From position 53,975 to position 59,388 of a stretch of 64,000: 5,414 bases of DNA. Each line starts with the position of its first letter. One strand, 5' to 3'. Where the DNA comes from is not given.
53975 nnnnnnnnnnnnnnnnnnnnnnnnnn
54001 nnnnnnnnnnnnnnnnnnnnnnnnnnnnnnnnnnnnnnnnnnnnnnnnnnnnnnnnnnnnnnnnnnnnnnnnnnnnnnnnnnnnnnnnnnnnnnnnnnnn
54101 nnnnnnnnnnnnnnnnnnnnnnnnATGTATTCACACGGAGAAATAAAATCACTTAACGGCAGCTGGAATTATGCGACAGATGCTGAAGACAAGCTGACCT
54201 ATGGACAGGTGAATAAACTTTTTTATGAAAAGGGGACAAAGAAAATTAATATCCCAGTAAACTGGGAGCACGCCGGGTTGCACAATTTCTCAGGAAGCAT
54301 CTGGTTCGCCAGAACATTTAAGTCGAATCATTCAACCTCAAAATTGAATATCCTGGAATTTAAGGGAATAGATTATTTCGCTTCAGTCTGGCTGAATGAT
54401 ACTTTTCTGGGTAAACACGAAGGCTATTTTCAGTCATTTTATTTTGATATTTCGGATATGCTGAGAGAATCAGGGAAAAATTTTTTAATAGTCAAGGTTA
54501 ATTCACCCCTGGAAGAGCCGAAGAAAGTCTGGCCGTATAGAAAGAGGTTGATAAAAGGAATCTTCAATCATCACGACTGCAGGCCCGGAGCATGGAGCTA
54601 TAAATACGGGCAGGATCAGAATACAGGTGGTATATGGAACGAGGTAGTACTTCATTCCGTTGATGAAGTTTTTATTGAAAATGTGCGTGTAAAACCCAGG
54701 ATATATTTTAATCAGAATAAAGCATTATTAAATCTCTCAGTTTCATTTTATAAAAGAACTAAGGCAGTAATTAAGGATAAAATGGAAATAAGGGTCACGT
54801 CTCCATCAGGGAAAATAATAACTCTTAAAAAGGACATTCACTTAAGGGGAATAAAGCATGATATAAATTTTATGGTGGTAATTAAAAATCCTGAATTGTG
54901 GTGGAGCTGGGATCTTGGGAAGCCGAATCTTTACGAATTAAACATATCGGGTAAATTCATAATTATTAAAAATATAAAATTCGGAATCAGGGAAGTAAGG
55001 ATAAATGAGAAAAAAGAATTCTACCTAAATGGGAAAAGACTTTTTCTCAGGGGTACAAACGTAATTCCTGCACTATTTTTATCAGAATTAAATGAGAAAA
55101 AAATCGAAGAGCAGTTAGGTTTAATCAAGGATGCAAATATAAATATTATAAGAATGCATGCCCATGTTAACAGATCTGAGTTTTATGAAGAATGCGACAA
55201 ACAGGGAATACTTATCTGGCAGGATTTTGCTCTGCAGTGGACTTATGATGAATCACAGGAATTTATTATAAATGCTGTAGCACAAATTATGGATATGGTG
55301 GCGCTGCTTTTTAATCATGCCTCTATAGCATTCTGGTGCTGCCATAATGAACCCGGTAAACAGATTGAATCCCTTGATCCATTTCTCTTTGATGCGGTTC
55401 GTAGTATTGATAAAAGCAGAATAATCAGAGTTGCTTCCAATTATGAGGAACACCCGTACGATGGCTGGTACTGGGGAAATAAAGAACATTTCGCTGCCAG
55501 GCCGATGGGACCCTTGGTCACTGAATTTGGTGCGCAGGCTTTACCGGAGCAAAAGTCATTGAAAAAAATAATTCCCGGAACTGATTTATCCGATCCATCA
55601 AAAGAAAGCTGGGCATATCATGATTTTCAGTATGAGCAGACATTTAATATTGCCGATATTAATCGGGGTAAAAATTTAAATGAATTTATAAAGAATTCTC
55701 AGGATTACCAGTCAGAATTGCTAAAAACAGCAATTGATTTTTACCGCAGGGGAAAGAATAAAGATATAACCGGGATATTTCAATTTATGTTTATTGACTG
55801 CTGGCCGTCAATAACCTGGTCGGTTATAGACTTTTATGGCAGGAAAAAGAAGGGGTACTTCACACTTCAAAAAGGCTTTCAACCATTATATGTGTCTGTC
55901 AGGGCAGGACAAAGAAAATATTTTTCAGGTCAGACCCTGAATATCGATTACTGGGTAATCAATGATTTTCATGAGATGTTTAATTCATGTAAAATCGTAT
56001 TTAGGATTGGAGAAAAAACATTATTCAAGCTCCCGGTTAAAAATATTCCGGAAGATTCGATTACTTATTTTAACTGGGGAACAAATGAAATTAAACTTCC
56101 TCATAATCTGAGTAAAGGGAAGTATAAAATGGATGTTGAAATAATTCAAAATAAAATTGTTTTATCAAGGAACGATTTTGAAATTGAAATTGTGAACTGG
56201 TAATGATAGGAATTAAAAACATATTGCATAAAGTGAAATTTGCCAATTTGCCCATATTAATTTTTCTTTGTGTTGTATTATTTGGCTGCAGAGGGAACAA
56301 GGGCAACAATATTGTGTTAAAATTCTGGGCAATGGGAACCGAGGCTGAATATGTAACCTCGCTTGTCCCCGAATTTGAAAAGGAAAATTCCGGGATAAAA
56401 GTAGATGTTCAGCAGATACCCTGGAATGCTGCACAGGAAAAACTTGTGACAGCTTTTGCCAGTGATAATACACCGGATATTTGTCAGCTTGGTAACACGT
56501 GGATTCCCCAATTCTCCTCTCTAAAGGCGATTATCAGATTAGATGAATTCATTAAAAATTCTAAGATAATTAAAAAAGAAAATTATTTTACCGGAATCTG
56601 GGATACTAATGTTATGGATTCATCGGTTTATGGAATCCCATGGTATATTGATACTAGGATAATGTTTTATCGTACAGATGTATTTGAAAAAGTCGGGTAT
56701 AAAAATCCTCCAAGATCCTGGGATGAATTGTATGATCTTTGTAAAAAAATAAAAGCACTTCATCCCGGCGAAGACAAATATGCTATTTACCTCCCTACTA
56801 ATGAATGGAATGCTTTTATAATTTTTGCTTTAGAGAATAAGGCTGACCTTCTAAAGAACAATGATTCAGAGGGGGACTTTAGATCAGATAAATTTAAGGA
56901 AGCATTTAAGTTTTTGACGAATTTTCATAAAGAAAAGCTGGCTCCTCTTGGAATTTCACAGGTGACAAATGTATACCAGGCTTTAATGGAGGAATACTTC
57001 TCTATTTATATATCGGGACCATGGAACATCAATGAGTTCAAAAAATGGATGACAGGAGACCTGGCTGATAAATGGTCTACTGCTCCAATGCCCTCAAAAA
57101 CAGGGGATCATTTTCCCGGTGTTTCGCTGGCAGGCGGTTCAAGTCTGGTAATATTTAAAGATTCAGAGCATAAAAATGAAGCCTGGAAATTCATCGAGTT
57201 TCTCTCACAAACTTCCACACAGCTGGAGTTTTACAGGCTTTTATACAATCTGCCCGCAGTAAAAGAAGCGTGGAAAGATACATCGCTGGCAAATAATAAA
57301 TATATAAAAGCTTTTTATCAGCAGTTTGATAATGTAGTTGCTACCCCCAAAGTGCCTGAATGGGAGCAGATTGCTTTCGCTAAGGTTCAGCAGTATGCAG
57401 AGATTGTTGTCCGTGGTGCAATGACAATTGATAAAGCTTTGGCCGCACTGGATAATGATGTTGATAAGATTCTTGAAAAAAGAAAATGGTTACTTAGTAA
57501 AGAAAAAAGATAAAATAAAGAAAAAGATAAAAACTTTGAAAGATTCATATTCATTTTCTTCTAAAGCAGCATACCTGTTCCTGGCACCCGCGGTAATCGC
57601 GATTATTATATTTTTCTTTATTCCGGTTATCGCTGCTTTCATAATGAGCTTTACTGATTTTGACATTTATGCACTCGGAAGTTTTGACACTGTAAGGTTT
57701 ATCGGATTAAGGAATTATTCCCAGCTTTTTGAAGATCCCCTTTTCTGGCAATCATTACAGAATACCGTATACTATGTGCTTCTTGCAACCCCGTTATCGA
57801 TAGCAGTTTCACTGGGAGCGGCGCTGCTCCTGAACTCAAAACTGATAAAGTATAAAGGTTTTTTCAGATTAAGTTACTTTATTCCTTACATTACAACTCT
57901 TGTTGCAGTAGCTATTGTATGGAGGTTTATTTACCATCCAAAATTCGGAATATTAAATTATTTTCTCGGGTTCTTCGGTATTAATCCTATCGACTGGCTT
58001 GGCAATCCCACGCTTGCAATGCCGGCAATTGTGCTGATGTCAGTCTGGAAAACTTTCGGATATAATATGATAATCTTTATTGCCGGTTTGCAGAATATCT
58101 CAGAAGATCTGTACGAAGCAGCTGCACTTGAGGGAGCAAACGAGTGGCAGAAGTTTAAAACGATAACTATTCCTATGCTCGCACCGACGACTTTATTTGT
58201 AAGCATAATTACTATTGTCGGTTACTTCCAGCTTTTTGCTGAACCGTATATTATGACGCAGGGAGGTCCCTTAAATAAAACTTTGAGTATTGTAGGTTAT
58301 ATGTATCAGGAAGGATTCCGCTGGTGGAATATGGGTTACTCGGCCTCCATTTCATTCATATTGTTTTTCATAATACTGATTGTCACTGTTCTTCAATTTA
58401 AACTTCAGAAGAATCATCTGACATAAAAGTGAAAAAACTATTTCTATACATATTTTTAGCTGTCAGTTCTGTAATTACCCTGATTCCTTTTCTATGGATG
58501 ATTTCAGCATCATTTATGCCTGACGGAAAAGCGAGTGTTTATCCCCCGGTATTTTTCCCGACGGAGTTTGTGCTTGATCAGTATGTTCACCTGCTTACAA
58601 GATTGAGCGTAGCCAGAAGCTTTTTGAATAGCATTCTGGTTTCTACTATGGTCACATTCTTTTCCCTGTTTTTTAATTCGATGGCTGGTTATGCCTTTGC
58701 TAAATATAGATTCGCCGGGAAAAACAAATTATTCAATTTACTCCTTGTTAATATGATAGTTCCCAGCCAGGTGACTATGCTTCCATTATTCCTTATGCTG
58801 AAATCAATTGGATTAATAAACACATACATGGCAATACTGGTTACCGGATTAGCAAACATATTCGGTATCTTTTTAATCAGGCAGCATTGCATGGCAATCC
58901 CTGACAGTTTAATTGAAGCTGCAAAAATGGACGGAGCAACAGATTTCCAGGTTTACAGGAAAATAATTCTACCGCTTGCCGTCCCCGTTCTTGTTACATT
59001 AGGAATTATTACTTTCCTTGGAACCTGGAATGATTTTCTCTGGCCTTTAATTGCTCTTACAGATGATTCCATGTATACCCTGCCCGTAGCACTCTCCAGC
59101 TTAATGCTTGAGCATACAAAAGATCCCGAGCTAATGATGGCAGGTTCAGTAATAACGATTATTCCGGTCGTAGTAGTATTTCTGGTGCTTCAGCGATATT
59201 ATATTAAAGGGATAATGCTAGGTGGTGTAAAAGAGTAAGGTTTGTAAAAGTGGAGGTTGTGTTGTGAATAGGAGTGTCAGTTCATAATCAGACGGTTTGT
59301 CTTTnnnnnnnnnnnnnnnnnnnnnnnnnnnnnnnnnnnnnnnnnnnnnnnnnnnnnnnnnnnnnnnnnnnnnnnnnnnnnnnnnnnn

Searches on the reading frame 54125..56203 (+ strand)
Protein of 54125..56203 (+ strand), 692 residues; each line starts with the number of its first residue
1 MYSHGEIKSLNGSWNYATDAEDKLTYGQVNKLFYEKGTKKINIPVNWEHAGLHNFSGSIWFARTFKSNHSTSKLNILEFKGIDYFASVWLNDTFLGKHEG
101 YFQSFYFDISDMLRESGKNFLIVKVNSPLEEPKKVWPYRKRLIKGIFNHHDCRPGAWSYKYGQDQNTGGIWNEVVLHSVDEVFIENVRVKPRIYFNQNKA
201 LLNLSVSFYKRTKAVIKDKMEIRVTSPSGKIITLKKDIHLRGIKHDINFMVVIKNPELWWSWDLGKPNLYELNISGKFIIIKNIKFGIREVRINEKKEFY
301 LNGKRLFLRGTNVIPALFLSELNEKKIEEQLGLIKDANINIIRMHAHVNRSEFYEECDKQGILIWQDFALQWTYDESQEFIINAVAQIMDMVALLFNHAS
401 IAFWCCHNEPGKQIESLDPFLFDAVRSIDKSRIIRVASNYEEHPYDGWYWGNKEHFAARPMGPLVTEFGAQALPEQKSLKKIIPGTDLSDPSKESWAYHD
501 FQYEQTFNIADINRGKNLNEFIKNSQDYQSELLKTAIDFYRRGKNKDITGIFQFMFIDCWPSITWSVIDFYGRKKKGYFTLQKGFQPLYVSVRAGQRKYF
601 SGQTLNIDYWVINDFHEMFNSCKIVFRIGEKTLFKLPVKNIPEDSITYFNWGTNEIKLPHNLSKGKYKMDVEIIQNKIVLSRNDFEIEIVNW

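Call 59: search_protein_families(library=pfam, proteins=[window:54125-56203:+], max_evalue=0.0001)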
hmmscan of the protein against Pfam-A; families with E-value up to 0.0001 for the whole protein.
window:54125-56203:+ (692 aa): 4 families
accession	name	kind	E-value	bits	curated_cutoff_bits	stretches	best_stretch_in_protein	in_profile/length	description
PF22666.2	Glyco_hydro_2_N2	-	8.8e-13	49.1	27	1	59-140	50-132/167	Glycosyl hydrolase 2 galactose-binding domain-like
PF02836.23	Glyco_hydro_2_C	-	4.6e-12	46.1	21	1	295-440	4-164/302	Glycosyl hydrolases family 2, TIM barrel domain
PF02837.24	Glyco_hydro_2_N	-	1.1e-11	45.3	28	1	38-125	46-133/169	Glycosyl hydrolases family 2, sugar binding domain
PF00703.27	Glyco_hydro_2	-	2.5e-09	38.3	23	1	182-289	1-109/109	Glycosyl hydrolases family 2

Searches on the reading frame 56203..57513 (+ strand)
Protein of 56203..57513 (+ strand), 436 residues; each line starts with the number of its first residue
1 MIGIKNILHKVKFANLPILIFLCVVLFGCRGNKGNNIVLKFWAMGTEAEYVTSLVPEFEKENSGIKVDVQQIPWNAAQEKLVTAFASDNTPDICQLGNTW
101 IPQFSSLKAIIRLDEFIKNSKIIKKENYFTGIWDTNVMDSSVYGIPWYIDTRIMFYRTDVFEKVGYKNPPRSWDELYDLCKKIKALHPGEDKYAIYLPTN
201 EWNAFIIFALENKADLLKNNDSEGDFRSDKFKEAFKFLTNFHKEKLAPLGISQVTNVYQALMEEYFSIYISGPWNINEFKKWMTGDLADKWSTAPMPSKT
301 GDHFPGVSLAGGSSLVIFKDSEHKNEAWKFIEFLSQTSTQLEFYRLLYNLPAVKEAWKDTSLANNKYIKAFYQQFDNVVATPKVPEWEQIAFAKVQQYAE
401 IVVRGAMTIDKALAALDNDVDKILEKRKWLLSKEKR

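Call 59: search_protein_families(library=pfam, proteins=[window:56203-57513:+], max_evalue=0.0001)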
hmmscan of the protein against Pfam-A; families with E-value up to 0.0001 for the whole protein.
window:56203-57513:+ (436 aa): 2 families
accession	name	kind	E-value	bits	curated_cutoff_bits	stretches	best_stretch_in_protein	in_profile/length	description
PF01547.30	SBP_bac_1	-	1e-43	151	26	1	47-337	4-303/307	Bacterial extracellular solute-binding protein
PF13416.11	SBP_bac_8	-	2.4e-39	136.3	27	1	54-364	2-273/279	Bacterial extracellular solute-binding protein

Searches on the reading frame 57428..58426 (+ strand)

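Call 59: search_protein_families(library=pfam, proteins=[window:57428-58426:+], max_evalue=0.0001)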
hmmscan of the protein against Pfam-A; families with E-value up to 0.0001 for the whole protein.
window:57428-58426:+ (332 aa): 1 family
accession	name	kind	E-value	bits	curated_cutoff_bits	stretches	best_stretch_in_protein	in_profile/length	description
PF00528.27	BPD_transp_1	-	1.8e-17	64.1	26.4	1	142-324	17-176/184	Binding-protein-dependent transport system inner membrane component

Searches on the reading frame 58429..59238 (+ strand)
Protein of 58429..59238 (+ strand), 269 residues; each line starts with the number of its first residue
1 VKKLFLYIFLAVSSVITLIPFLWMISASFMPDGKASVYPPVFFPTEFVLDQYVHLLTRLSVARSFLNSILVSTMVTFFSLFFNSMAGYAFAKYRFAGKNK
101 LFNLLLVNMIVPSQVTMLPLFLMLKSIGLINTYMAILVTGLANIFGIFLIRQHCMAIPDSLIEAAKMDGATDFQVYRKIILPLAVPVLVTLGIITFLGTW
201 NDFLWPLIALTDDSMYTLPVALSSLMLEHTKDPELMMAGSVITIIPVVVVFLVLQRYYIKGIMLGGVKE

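Call 59: search_protein_families(library=pfam, proteins=[window:58429-59238:+], max_evalue=0.0001)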
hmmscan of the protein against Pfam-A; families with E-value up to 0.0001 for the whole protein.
window:58429-59238:+ (269 aa): 1 family
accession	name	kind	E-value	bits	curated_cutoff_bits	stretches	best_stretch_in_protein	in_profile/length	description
PF00528.27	BPD_transp_1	-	1.2e-21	77.7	26.4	1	85-260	3-180/184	Binding-protein-dependent transport system inner membrane component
